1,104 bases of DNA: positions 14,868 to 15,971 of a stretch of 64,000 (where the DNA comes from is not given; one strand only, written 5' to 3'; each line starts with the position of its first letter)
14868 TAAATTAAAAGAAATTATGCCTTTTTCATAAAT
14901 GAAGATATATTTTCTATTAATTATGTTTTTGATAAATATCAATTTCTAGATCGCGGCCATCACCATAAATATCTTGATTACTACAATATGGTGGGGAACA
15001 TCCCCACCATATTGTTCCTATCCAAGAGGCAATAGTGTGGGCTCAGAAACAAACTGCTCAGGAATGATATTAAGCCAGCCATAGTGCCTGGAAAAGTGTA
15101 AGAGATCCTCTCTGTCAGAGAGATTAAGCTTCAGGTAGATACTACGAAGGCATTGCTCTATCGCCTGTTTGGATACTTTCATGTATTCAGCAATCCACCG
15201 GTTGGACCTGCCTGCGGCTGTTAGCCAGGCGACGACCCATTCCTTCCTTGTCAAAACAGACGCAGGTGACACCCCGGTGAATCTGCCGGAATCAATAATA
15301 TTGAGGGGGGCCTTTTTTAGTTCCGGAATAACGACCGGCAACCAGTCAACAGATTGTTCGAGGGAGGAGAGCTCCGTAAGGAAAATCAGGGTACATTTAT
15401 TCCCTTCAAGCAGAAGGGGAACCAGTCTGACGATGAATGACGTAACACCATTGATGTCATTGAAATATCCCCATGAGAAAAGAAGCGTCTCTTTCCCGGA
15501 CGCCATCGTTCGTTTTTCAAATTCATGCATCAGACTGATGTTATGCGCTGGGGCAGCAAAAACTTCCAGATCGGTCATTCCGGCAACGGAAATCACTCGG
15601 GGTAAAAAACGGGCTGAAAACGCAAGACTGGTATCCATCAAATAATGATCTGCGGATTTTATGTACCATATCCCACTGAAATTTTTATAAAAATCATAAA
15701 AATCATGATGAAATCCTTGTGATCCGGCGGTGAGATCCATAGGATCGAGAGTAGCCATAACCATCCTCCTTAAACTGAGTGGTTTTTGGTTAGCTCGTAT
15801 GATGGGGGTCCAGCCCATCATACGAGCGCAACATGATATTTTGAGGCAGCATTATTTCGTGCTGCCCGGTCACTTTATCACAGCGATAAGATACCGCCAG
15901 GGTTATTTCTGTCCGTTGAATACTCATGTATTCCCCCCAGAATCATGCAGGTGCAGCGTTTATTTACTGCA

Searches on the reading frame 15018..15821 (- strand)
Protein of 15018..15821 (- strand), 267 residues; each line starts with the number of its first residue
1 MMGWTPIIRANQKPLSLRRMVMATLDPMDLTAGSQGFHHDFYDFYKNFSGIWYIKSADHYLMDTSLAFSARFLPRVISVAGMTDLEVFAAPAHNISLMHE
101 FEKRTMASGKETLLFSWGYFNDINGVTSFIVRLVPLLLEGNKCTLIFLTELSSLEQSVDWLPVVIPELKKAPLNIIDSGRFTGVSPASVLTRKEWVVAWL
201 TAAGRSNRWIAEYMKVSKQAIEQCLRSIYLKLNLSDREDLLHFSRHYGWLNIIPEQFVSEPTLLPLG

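Call 3: search_protein_families(library=pfam, proteins=[window:15018-15821:-], max_evalue=0.01)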
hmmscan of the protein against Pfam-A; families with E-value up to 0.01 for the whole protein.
window:15018-15821:- (267 aa): 1 family
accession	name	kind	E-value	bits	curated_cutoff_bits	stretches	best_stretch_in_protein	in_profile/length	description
PF00196.25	GerE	-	1.4e-08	34.6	23.5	1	188-243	1-56/57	Bacterial regulatory proteins, luxR family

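Call 4: search_protein_families(library=ncbifam, proteins=[window:15018-15821:-], max_evalue=0.01)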
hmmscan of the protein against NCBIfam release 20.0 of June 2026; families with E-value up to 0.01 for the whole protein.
window:15018-15821:- (267 aa): 8 families
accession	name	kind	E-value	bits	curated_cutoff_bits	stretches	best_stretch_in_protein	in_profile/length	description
NF003420.0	PRK04841.1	equivalog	3.3e-08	32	537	1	187-244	836-893/903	HTH-type transcriptional regulator MalT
NF052445.1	RespRegMctR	equivalog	3.9e-05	23.2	300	1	187-244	142-199/205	two-component system response regulator MctR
TIGR03541.1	reg_near_HchA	equivalog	0.00022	20.8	215.6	1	187-234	169-216/232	PA1136 family autoinducer-binding transcriptional regulator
NF011896.0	PRK15369.1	equivalog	0.00064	19.4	242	1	187-248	147-208/211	two component system response regulator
NF007708.0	PRK10403.1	equivalog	0.00065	19.2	343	1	185-237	149-201/215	nitrate/nitrite response regulator protein NarP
NF050132.1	TransRegAbsR2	equivalog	0.0022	16.8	850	1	191-240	532-581/582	LuxR family transcriptional regulator AbsR2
NF052366.1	photon_PedR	equivalog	0.0075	16.4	120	0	190-248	3-61/74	photosynthetic electron transport-dependent transcriptional regulator PedR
NF007403.0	PRK09935.1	equivalog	0.0093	15.6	271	0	173-247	132-207/210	fimbria biosynthesis transcriptional regulator FimZ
